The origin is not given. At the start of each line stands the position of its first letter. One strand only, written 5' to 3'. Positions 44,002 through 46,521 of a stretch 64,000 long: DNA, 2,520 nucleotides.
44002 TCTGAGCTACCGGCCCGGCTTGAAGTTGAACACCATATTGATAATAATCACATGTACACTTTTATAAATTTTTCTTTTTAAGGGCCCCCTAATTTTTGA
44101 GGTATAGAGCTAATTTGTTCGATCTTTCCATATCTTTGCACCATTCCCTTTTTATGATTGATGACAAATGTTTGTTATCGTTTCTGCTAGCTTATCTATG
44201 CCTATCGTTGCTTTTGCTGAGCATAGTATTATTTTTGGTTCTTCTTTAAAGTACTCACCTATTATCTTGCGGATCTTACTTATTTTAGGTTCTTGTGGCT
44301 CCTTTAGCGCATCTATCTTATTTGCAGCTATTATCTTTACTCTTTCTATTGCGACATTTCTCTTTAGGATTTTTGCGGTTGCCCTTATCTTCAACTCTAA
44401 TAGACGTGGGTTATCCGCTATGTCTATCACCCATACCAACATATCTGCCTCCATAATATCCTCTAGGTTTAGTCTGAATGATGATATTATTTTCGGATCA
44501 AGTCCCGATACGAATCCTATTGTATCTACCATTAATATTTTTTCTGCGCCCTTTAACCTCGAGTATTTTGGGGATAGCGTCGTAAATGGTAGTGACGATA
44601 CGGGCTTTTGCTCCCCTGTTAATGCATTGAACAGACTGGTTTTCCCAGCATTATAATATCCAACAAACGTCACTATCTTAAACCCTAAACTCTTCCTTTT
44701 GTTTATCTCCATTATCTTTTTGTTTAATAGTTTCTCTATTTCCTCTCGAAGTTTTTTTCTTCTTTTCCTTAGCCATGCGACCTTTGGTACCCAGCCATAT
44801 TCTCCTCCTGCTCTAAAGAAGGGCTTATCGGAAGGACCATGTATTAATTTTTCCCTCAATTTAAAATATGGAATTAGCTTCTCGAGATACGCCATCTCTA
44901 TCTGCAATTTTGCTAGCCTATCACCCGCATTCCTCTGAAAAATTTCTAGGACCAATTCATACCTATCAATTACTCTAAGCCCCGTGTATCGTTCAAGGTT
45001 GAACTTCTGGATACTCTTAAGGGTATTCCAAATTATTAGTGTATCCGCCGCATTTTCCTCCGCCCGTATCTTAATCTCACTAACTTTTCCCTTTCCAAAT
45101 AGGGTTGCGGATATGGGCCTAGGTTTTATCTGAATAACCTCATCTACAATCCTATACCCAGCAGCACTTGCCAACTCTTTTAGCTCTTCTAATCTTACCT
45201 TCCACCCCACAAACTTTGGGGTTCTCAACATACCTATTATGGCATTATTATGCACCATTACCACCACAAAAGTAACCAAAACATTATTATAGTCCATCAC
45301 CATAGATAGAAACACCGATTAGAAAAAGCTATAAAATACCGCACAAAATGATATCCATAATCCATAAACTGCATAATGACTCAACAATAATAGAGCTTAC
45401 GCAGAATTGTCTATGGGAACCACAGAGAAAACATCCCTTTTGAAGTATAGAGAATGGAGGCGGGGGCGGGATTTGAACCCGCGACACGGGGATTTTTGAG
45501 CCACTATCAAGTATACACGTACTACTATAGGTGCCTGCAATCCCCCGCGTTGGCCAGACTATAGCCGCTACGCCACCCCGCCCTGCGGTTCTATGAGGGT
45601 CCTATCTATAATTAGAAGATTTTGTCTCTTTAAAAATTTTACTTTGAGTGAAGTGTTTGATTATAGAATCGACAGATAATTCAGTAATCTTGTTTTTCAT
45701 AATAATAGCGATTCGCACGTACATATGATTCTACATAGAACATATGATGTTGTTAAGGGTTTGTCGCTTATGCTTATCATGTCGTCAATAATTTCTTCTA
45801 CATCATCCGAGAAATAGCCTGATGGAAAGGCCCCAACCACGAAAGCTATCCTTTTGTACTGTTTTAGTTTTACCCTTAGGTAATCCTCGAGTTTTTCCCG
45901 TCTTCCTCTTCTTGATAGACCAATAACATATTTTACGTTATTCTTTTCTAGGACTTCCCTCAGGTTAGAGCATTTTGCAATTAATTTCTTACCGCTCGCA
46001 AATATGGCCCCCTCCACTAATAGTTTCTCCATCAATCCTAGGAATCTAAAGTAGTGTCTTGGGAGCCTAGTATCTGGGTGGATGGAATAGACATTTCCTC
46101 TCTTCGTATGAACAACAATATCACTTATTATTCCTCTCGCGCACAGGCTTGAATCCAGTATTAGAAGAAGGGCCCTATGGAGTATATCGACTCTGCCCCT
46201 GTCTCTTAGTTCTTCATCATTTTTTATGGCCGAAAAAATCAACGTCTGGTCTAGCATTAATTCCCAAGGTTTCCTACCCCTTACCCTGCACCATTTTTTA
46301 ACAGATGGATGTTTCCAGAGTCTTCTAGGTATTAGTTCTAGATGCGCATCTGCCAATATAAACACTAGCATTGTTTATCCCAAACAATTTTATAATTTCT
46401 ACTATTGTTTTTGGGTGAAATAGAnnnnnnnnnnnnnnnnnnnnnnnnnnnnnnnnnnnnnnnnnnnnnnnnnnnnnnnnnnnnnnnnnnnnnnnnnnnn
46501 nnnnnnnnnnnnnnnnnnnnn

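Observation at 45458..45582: tRNA-Cys with two introns, a long anticodon-loop intron and a probable 9-nt D-loop intron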

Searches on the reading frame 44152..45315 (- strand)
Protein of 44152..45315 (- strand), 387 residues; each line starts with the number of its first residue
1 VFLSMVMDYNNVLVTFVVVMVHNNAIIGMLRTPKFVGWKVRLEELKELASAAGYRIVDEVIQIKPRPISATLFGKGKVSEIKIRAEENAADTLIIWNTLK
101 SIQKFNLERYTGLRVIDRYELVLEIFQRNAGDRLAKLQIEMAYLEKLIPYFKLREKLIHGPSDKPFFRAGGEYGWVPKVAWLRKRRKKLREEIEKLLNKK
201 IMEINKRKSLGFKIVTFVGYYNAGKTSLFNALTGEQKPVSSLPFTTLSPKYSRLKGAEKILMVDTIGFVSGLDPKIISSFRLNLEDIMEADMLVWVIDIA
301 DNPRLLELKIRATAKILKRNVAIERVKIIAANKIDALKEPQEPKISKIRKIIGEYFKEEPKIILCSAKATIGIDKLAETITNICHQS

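Call 10: search_protein_families(library=pfam, proteins=[window:44152-45315:-])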
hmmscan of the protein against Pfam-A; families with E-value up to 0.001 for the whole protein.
window:44152-45315:- (387 aa): 8 families
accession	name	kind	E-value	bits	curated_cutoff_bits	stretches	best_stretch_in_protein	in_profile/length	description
PF13167.11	GTP-bdg_N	-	3.2e-24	85.8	25.4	1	41-126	3-88/89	GTP-binding GTPase N-terminal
PF01926.29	MMR_HSR1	-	8.3e-19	68.2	21.9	1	215-317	2-100/113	50S ribosome-binding GTPase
PF02421.24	FeoB_N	-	1.2e-08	35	27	1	215-378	3-154/156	Ferrous iron transport protein B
PF00025.27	Arf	-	4e-07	30.1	22.3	1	209-382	12-172/174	ADP-ribosylation factor family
PF00009.33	GTP_EFTU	-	6e-06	26.4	26.5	1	289-383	92-185/188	Elongation factor Tu GTP binding domain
PF09439.16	SRPRB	-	0.0001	22.2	25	1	214-378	5-157/178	Signal recognition particle receptor beta subunit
PF03193.22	RsgA_GTPase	-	0.00023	21.5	30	0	207-236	101-130/174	RsgA GTPase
PF00350.29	Dynamin_N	-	0.00099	19.6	27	0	215-245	1-32/168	Dynamin family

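Call 75: find_homologous_proteins(query=window:44152-45315:-, max_evalue=1e-60)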
Query window:44152-45315:- (387 aa): 421 proteins with E <= 1e-60 among 7790 candidates; the best 120 are listed.
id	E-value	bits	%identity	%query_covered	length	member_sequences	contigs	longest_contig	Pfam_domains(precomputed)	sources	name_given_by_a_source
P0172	1.0e-234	796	100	95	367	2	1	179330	PF01926.30,PF00025.28,PF13167.12,PF02421.25,PF00009.34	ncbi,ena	-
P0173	8.4e-171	586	73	94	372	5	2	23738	PF01926.30,PF00025.28,PF13167.12,PF02421.25,PF00009.34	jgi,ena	-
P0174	1.3e-165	569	71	93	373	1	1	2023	PF01926.30,PF00025.28,PF13167.12,PF02421.25,PF00009.34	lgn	-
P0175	1.2e-164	566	70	93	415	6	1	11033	PF01926.30,PF00025.28,PF13167.12,PF02421.25,PF00009.34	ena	-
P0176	4.2e-155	534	68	93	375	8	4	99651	PF01926.30,PF00025.28,PF13167.12,PF02421.25,PF00009.34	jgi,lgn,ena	-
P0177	4.4e-155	534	77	82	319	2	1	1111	PF01926.30,PF13167.12,PF02421.25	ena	-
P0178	6.2e-155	534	69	91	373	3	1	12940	PF01926.30,PF00025.28,PF13167.12,PF02421.25,PF00009.34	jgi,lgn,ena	-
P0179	4.3e-152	525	67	93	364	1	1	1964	PF01926.30,PF00025.28,PF09439.17,PF13167.12,PF02421.25,PF00009.34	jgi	-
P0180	6.3e-146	504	65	92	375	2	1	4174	PF01926.30,PF00025.28,PF13167.12,PF02421.25,PF00009.34,PF03193.23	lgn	-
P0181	3.9e-145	502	63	95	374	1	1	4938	PF01926.30,PF00025.28,PF13167.12,PF02421.25,PF00009.34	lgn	-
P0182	1.3e-139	484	63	93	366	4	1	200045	PF01926.30,PF00025.28,PF13167.12,PF02421.25,PF00009.34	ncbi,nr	ncbi:MAG: GTPase HflX [Crenarchaeota archaeon]|nr:GTPase HflX [Thermoproteota archaeon]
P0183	2.7e-106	374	51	95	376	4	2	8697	PF01926.30,PF13167.12,PF02421.25,PF16360.11,PF00009.34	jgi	-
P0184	9.1e-106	372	51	95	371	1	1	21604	PF01926.30,PF13167.12,PF02421.25,PF16360.11,PF00009.34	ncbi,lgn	ncbi:MAG: GTPase [Candidatus Njordarchaeia archaeon]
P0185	5.9e-105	370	53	93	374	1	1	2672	PF01926.30,PF13167.12,PF02421.25,PF16360.11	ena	-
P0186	1.2e-104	368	51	93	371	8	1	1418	PF01926.30,PF00025.28,PF13167.12,PF02421.25,PF16360.11,PF00009.34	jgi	-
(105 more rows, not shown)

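Call 76: find_encoding_contigs(protein=P0174, flank=1500, max_places=2)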
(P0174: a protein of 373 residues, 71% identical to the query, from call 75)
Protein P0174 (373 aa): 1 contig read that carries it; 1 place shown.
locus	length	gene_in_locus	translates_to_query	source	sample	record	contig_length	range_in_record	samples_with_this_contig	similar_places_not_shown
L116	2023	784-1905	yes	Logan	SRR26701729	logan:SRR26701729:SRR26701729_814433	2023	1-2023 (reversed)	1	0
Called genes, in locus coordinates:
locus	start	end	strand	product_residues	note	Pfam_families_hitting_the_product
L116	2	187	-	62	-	?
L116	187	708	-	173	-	PF01927:Mut7-C, PF18480:DUF5615 (faint)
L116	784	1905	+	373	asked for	PF13167:GTP-bdg_N, PF00025:Arf, PF01926:MMR_HSR1, PF02421:FeoB_N, PF00009:GTP_EFTU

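Call 77: find_encoding_contigs(protein=P0176, flank=1500, max_places=4)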
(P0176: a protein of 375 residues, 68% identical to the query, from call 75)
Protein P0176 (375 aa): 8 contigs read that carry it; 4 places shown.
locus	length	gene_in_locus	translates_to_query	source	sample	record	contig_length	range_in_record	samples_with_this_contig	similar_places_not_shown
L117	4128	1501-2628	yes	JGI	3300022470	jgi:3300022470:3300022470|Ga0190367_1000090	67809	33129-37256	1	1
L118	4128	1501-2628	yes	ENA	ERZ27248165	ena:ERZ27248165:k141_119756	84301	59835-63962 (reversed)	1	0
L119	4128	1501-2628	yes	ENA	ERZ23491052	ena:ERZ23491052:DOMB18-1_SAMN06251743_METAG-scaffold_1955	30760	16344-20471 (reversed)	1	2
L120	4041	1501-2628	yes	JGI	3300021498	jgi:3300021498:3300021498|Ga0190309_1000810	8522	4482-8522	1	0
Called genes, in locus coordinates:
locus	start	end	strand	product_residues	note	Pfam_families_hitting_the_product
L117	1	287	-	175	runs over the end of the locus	PF00327:Ribosomal_L30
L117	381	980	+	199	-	-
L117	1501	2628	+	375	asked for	PF13167:GTP-bdg_N, PF00025:Arf, PF01926:MMR_HSR1, PF02421:FeoB_N, PF00009:GTP_EFTU (weak)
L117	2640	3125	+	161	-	PF01927:Mut7-C, PF18480:DUF5615 (weak)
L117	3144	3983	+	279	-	PF01904:DUF72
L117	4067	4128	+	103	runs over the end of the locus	-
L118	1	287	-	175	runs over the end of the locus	PF00327:Ribosomal_L30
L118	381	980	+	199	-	-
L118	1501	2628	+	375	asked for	PF13167:GTP-bdg_N, PF00025:Arf, PF01926:MMR_HSR1, PF02421:FeoB_N, PF00009:GTP_EFTU (weak)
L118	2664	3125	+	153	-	PF01927:Mut7-C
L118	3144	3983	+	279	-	PF01904:DUF72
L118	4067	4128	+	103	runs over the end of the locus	-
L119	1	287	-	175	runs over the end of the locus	PF00327:Ribosomal_L30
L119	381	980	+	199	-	-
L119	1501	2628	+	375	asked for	PF13167:GTP-bdg_N, PF00025:Arf, PF01926:MMR_HSR1, PF02421:FeoB_N, PF00009:GTP_EFTU (weak)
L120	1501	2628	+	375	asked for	PF13167:GTP-bdg_N, PF00025:Arf, PF01926:MMR_HSR1, PF02421:FeoB_N, PF00009:GTP_EFTU (weak)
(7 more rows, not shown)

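Call 78: find_encoding_contigs(protein=P0178, flank=1500, max_places=3)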
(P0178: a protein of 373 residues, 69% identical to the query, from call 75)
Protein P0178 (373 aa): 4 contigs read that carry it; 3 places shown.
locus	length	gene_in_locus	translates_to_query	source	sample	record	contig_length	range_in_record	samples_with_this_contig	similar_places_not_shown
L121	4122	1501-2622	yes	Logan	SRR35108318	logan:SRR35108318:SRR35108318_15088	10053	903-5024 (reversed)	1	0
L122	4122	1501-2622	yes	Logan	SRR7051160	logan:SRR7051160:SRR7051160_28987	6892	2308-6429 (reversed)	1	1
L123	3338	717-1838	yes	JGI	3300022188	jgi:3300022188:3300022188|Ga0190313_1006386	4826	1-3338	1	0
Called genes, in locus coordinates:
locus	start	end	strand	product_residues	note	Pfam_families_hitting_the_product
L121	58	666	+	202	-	-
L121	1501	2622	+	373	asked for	PF13167:GTP-bdg_N, PF02421:FeoB_N, PF01926:MMR_HSR1, PF00009:GTP_EFTU (weak), PF00025:Arf (weak)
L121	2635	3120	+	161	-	PF01927:Mut7-C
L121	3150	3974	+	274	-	PF01904:DUF72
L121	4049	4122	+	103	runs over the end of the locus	-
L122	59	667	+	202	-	-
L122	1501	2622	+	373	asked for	PF13167:GTP-bdg_N, PF02421:FeoB_N, PF01926:MMR_HSR1, PF00009:GTP_EFTU (weak), PF00025:Arf (weak)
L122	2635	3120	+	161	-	PF01927:Mut7-C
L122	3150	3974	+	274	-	PF01904:DUF72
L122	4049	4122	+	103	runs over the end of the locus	-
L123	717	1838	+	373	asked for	PF13167:GTP-bdg_N, PF02421:FeoB_N, PF01926:MMR_HSR1, PF00009:GTP_EFTU (weak), PF00025:Arf (weak)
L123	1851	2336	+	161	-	PF01927:Mut7-C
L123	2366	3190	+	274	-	PF01904:DUF72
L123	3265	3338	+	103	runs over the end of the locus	-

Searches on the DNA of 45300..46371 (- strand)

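Call 5: search_rna_families(source=window, start=45300, end=45750, threshold=evalue, max_evalue=10, show_alignments=5)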
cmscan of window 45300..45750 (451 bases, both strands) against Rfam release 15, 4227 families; matches with E-value up to 10: 4.
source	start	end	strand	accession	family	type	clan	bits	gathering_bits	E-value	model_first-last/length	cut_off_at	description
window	45466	45483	-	RF00023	tmRNA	Gene;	CL00001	17.3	47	4.3e-05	346-363/374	no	transfer-messenger RNA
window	45584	45657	+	RF00344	snoZ267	Gene; snRNA; snoRNA; CD-box;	-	16.6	43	2.3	1-73/73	no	Small nucleolar RNA Z267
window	45466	45482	+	RF04351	Plastid-psbl-rps4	Cis-reg;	-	14.1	68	4.2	9-25/53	no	Plastid-psbl-rps4 3UTR RNA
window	45614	45640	+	RF00066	U7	Gene; snRNA;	-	11.3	34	9.1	1-62/62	no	U7 small nuclear RNA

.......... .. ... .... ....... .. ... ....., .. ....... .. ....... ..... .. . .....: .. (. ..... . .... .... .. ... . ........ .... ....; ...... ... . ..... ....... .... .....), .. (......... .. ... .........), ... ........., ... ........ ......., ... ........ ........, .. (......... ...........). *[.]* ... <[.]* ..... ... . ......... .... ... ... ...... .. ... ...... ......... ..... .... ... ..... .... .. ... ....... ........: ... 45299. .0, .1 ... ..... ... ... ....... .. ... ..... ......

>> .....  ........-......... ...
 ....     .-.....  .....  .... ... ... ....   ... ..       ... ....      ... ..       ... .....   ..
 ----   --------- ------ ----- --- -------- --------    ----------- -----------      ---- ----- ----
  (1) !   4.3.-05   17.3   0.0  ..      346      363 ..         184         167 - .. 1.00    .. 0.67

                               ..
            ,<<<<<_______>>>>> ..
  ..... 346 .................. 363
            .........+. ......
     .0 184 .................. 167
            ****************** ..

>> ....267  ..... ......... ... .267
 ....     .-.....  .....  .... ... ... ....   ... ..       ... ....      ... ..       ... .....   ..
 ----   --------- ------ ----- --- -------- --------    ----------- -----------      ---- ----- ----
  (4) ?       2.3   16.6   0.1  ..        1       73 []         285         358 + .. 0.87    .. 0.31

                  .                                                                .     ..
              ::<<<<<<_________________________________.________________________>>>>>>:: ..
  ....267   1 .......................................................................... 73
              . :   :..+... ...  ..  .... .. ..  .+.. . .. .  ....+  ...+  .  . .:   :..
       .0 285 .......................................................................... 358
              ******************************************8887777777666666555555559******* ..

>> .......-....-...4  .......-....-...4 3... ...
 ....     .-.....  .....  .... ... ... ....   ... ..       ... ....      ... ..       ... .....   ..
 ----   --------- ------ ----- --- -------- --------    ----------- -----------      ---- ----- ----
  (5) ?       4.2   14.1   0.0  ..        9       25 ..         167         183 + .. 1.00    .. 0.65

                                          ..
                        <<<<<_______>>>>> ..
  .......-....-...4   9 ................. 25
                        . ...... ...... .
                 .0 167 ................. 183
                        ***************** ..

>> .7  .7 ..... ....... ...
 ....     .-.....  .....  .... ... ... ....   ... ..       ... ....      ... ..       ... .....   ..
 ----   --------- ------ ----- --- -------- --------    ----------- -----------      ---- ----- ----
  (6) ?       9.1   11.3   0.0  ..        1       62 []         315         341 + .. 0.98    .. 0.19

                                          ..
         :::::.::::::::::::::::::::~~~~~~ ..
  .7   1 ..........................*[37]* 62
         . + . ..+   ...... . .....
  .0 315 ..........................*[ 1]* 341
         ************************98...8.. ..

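Call 30: search_rna_families(sources=[L105, L106, L107, L108, L110, L111], threshold=gathering)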
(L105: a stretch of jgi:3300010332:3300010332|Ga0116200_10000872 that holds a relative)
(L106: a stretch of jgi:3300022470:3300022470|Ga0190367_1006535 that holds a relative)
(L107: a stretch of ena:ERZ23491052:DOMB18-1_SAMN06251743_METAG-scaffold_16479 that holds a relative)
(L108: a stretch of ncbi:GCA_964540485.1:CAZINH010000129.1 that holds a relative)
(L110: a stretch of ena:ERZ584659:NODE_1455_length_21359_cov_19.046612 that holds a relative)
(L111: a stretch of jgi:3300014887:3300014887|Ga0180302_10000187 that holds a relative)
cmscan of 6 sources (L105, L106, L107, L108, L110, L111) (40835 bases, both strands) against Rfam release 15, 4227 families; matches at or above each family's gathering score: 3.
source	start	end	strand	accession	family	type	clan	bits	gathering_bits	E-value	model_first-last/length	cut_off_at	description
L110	4939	5054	-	RF00005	tRNA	Gene; tRNA;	CL00001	54.5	29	3.7e-09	1-71/71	no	tRNA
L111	4755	4870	-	RF00005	tRNA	Gene; tRNA;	CL00001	54.5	29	3.7e-09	1-71/71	no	tRNA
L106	2100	2212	+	RF00005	tRNA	Gene; tRNA;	CL00001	53.8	29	5.8e-09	1-71/71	no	tRNA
